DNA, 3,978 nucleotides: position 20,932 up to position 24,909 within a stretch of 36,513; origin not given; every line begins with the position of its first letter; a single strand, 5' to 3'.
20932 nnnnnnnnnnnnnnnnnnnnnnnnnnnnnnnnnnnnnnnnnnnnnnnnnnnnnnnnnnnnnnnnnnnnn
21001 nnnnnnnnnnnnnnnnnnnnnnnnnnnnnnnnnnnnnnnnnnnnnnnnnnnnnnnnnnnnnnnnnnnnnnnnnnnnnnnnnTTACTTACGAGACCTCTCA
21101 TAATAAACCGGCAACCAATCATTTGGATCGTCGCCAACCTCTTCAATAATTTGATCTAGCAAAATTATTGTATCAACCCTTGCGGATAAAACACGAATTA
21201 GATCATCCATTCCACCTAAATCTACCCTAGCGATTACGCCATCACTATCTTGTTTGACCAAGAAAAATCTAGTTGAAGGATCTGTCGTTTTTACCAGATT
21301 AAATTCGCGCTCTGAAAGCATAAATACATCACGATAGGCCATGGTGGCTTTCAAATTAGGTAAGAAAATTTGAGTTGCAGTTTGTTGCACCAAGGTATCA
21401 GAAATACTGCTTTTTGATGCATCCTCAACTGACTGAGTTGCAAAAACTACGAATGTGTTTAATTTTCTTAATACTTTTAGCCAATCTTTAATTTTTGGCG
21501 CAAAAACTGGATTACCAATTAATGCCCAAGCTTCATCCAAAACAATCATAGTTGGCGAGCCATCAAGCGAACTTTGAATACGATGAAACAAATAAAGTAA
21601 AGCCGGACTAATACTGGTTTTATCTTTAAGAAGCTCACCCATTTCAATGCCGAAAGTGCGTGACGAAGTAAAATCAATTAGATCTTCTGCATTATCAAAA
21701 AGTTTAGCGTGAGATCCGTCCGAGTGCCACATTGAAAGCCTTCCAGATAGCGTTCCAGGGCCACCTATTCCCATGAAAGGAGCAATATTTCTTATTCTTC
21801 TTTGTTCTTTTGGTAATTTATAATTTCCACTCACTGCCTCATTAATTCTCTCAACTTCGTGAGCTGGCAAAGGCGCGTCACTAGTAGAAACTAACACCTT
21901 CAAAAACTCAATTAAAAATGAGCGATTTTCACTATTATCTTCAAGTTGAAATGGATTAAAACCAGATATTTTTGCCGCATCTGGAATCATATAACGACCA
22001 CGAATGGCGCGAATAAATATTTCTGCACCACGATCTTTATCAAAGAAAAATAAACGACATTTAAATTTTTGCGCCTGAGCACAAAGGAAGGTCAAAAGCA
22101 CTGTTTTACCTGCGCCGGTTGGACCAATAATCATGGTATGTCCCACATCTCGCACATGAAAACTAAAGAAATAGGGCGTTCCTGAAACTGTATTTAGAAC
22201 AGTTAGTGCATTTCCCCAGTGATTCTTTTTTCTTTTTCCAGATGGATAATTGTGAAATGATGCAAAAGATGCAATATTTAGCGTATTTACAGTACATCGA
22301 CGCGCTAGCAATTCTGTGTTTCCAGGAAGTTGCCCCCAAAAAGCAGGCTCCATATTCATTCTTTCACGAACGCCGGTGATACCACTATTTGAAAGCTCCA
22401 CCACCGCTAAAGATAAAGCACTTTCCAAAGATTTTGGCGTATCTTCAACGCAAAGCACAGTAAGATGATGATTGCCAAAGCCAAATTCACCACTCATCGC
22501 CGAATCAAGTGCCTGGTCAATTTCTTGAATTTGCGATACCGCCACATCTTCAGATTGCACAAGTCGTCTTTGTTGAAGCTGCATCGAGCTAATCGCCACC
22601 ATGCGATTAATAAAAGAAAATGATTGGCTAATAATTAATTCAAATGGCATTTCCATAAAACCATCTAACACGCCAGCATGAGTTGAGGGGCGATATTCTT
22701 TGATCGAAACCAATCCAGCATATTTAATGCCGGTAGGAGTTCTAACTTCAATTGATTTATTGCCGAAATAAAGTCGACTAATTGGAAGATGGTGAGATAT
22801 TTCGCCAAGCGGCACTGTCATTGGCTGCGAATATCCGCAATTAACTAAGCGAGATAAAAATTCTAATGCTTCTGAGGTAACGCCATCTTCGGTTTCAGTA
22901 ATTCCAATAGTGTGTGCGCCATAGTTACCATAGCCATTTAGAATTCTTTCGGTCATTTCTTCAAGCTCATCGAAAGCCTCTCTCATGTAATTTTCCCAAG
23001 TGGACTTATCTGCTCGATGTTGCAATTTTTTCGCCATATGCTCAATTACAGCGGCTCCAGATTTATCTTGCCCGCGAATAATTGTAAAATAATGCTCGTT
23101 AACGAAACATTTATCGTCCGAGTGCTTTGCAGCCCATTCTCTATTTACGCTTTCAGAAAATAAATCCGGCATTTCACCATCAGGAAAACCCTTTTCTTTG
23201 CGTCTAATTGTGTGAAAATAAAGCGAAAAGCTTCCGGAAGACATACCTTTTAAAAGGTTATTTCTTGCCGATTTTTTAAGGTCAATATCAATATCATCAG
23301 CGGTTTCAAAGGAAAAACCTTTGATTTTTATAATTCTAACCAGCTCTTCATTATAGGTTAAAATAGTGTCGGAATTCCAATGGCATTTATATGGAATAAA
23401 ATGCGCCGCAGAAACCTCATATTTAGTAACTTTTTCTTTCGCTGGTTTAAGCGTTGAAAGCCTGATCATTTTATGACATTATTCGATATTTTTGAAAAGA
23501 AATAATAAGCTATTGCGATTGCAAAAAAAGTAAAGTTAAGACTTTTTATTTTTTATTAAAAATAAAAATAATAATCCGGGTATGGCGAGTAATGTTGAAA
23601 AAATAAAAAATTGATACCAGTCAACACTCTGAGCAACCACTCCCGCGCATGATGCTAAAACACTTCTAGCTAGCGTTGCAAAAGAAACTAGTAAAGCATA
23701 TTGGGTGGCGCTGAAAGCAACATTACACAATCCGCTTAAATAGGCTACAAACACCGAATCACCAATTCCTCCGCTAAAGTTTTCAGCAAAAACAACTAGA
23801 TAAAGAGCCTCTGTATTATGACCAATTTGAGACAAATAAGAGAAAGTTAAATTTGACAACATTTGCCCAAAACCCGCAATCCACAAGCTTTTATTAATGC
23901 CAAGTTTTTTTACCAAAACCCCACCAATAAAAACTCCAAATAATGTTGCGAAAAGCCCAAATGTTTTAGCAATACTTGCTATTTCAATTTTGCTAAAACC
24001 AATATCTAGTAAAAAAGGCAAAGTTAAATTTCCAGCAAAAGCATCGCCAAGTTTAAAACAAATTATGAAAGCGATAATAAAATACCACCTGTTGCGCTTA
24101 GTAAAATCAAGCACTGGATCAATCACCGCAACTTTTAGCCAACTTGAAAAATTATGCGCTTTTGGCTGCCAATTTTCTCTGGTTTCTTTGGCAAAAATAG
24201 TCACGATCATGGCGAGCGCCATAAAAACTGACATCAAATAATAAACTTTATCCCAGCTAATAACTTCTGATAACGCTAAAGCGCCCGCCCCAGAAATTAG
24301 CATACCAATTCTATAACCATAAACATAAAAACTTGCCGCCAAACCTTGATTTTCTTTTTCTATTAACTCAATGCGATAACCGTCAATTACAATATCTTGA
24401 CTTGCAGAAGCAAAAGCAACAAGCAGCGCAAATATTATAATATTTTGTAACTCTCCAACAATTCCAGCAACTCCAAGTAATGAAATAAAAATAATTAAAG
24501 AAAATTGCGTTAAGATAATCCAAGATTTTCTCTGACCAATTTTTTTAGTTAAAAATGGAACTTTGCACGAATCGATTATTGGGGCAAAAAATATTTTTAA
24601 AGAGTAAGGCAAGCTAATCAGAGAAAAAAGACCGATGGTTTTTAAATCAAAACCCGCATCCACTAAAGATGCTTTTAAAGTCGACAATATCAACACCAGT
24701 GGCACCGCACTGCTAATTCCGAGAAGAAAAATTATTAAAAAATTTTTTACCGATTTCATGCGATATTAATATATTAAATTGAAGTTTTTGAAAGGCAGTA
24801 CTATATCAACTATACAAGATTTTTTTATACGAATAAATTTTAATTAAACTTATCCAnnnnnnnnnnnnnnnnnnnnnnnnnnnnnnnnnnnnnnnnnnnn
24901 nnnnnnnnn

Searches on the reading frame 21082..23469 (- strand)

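Call 46: search_protein_families(library=pfam, proteins=[window:21082-23469:-], max_evalue=0.00001)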
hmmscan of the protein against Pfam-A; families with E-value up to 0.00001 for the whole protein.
window:21082-23469:- (795 aa): 4 families
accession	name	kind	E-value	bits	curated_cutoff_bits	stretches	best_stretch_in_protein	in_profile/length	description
PF03135.19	CagE_TrbE_VirB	-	1.2e-53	182.5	21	1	189-389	4-203/204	CagE, TrbE, VirB family, component of type IV transporter system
PF19044.6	P-loop_TraG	-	4.7e-13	49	25.8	1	581-714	191-327/413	TraG P-loop domain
PF12846.13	AAA_10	-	1.4e-07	31.4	27.5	0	443-519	22-90/362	AAA-like domain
PF13401.12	AAA_22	-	2.2e-07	31.7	27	0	443-473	6-36/130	AAA domain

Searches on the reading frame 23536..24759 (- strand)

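Call 46: search_protein_families(library=pfam, proteins=[window:23536-24759:-], max_evalue=0.00001)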
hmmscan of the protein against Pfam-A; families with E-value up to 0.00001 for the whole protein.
window:23536-24759:- (407 aa): 2 families
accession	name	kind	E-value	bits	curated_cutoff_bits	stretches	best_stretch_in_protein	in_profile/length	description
PF07690.21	MFS_1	-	2.8e-24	86.1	33.4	2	10-366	5-344/347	Major Facilitator Superfamily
PF13000.13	Acatn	-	2.7e-14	53.1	23.7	1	19-165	14-179/546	Acetyl-coenzyme A transporter 1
